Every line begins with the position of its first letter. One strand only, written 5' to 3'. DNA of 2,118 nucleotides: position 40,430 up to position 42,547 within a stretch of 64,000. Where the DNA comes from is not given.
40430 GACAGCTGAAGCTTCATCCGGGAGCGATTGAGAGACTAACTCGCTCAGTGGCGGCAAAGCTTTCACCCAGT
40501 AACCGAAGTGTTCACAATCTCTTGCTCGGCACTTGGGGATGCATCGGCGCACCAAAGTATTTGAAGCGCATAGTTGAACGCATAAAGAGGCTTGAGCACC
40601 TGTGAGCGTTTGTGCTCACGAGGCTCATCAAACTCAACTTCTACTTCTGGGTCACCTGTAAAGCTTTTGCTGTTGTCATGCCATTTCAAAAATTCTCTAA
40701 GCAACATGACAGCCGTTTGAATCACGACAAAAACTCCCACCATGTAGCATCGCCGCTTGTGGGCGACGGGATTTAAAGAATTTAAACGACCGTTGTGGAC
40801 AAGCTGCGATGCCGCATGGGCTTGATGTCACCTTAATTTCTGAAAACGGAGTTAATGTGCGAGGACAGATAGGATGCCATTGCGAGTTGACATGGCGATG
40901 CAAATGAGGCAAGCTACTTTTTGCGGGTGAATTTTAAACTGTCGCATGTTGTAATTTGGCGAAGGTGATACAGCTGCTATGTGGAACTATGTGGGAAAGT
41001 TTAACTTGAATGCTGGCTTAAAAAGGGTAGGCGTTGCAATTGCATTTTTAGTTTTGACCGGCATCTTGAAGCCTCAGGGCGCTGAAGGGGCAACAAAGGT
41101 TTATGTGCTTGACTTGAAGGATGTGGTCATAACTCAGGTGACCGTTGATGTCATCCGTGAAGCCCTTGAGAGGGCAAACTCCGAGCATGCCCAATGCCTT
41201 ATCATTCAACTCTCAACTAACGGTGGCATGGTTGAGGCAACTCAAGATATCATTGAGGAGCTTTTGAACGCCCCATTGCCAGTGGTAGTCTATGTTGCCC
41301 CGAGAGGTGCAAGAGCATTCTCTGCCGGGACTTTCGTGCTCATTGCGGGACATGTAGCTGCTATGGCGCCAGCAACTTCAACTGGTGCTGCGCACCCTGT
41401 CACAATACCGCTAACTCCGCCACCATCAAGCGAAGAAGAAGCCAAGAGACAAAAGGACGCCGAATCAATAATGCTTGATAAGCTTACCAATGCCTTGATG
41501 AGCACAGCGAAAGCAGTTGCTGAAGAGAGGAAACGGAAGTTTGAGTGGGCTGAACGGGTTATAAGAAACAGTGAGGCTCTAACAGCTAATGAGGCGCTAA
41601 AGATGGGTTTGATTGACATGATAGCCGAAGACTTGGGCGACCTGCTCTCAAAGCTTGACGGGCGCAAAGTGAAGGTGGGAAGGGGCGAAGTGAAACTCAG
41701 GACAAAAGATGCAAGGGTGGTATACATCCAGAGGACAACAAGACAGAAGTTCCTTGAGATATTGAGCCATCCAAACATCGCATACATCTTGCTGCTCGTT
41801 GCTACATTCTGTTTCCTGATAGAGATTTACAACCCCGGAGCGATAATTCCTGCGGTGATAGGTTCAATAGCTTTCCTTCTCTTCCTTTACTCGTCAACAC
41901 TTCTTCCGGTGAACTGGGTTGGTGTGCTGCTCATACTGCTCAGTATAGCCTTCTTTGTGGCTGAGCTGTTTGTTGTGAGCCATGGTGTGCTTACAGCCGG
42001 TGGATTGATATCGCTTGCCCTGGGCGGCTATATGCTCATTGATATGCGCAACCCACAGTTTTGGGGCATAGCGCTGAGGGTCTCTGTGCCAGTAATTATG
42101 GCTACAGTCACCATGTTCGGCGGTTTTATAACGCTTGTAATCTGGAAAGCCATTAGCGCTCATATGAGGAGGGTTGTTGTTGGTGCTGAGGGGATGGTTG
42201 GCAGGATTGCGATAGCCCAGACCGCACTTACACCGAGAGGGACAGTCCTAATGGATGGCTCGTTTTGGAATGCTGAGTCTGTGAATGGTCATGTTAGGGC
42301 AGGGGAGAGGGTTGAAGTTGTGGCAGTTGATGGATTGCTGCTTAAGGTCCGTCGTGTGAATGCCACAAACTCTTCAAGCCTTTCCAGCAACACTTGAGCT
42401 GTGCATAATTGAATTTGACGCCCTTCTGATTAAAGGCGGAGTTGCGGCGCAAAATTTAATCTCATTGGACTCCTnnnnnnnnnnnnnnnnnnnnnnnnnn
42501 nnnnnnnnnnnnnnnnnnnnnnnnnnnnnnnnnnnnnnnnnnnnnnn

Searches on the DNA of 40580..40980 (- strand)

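Call 53: search_rna_families(source=window, start=40580, end=40980, threshold=evalue, max_evalue=10)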
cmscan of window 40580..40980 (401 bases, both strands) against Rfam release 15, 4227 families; matches with E-value up to 10: 6.
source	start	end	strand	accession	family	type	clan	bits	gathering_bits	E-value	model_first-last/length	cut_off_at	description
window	40738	40821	-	RF01024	mir-944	Gene; miRNA;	-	20.1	100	0.5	1-88/88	no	mir-944 microRNA precursor family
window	40739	40820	+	RF03699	mir-729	Gene; miRNA;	-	16.9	61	1.7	1-87/87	no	mir-729 microRNA precursor family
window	40739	40820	-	RF03585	mir-3938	Gene; miRNA;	-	15.3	94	3.1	1-88/88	no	mir-3938 microRNA precursor family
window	40708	40786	-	RF01076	RF_site2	Cis-reg; frameshift_element;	-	14.7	70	9.6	1-72/72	no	Polymerase ribosomal frameshift site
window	40672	40713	-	RF00844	mir-67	Gene; miRNA;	-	12.8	53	6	25-60/84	no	mir-67 microRNA precursor family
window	40751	40869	+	RF01728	STAXI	Gene; sRNA;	-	12.2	40.5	2.4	1-153/153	no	STAXI RNA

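Call 89: search_dna_similar(query=window:40700-40850:-, collection=plasmids, mode=distant, max_evalue=0.01, max_rows=10)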
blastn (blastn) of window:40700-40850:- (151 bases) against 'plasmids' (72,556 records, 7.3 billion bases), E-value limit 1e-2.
No match.

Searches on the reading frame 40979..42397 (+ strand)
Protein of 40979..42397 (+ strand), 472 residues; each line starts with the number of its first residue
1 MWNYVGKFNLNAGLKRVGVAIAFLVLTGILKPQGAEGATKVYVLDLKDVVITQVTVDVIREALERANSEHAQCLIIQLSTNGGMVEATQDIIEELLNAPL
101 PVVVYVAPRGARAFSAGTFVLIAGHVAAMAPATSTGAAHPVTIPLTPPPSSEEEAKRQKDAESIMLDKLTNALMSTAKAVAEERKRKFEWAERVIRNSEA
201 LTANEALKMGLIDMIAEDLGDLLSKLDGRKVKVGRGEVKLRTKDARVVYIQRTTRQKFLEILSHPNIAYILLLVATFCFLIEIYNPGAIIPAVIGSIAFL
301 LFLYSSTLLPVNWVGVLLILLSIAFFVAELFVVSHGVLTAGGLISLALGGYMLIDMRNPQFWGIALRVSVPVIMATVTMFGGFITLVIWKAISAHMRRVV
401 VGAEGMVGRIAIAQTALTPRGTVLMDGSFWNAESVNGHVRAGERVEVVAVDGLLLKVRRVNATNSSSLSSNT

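Call 15: search_protein_families(library=ncbifam, proteins=[window:40979-42397:+])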
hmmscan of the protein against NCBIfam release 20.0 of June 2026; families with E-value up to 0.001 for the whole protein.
window:40979-42397:+ (472 aa): 4 families
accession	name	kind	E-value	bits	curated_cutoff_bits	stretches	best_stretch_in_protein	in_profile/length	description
TIGR00706.1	SppA_dom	equivalog_domain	9.6e-05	22.1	155.45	0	50-136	10-96/208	signal peptide peptidase SppA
NF045542.1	Clp_rel_HeadMat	equivalog_domain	0.0001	22.3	120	1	52-214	16-164/165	head maturation protease, ClpP-related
TIGR03189.1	dienoyl_CoA_hyt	equivalog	0.00014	21.3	292.5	0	84-137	74-124/251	cyclohexa-1,5-dienecarbonyl-CoA hydratase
NF004858.0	PRK06213.1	equivalog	0.00088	19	171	0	83-150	75-139/230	crotonase/enoyl-CoA hydratase family protein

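Call 44: find_homologous_proteins(query=window:40979-42397:+, max_evalue=1e-80)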
Query window:40979-42397:+ (472 aa): 2536 proteins with E <= 1e-80 among 8000 candidates; the best 120 are listed.
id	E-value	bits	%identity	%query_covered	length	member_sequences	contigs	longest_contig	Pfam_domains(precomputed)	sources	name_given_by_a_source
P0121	0.0e+0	1012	100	100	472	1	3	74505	PF24961.2,PF00574.29,PF01957.26,PF25145.2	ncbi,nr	ncbi:MAG: nodulation protein NfeD [Armatimonadota bacterium]|nr:nodulation protein NfeD [Armatimonad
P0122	9.7e-254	860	85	97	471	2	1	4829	PF24961.2,PF00574.29,PF01957.26,PF25145.2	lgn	-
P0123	1.9e-247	839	86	93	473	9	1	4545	PF24961.2,PF00574.29,PF01957.26,PF25145.2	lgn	-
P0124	2.0e-237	806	81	96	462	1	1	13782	PF24961.2,PF01957.26,PF25145.2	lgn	-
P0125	7.2e-227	771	83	89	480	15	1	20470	PF24961.2,PF00574.29,PF01957.26,PF25145.2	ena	-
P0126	8.4e-129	448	50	89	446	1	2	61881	PF24961.2,PF01957.26,PF25145.2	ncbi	-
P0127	4.1e-128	446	49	94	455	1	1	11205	PF24961.2,PF01957.26,PF25145.2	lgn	-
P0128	1.4e-127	444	50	89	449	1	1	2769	PF24961.2,PF00574.29,PF01957.26,PF25145.2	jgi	jgi:membrane-bound serine protease (ClpP class)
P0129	2.4e-127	443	48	94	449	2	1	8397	PF24961.2,PF01957.26,PF25145.2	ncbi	-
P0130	4.5e-127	443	50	89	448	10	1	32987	PF24961.2,PF01957.26,PF25145.2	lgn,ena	-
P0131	5.9e-127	442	48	94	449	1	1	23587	PF24961.2,PF01957.26,PF25145.2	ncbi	-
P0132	7.9e-127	442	49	94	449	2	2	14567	PF24961.2,PF00574.29,PF01957.26,PF25145.2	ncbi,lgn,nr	ncbi:MAG: nodulation protein NfeD [Armatimonadetes bacterium]|nr:nodulation protein NfeD [Armatimona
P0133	1.1e-126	441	47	94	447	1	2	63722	PF24961.2,PF01957.26,PF25145.2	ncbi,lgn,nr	ncbi:MAG: nodulation protein NfeD [Armatimonadetes bacterium]|nr:nodulation protein NfeD [Armatimona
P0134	1.2e-126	441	48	94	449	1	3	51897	PF24961.2,PF01957.26,PF25145.2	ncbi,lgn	-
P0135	2.0e-126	440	47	94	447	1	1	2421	PF24961.2,PF01957.26,PF25145.2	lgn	-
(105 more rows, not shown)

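Call 45: find_encoding_contigs(protein=P0125, flank=10000, max_places=4)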
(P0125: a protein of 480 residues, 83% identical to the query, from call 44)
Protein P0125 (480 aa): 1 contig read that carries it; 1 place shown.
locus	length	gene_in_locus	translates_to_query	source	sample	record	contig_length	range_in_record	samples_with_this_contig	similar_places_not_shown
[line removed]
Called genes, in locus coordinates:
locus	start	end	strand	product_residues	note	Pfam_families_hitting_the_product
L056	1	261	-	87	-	?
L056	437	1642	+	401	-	PF00069:Pkinase, PF03109:ABC1 (weak), PF07714:PK_Tyr_Ser-Thr, PF01636:APH (faint)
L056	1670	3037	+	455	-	PF13519:VWA_2, PF00092:VWA, PF13768:VWA_3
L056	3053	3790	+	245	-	-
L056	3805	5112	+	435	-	PF08245:Mur_ligase_M, PF02875:Mur_ligase_C, PF27239:FOL3_C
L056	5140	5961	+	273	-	PF01261:AP_endonuc_2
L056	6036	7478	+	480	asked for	PF00574:CLP_protease (weak), PF25145:NfeD1b_N, PF24961:NfeD_membrane, PF01957:NfeD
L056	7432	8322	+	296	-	PF01145:Band_7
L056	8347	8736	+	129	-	-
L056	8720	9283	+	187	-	-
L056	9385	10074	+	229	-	PF01135:PCMT, PF00398:RrnaAD, PF08241:Methyltransf_11 (weak), PF13649:Methyltransf_25 (weak), PF13847:Methyltransf_31 (weak)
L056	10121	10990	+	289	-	PF03331:LpxC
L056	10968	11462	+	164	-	PF22817:ApeP-like, PF07977:FabA, PF22818:ApeI-like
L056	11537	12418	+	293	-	PF25084:LbH_EIF2B (faint), PF25087:GMPPB_C (weak), PF00132:Hexapep, PF13720:Acetyltransf_11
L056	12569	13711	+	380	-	PF02684:LpxB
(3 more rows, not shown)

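Call 46: find_encoding_contigs(protein=P0123, flank=10000, max_places=4)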
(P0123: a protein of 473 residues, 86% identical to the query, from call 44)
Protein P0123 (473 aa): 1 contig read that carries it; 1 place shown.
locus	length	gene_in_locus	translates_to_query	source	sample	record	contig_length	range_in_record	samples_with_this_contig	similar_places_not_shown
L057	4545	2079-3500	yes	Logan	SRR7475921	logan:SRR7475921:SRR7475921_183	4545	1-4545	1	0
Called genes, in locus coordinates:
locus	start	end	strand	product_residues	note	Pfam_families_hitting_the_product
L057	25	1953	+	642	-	PF16126:DUF4838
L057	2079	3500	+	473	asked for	PF00574:CLP_protease (faint), PF25145:NfeD1b_N, PF24961:NfeD_membrane, PF01957:NfeD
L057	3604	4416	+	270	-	PF01145:Band_7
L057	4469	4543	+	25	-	?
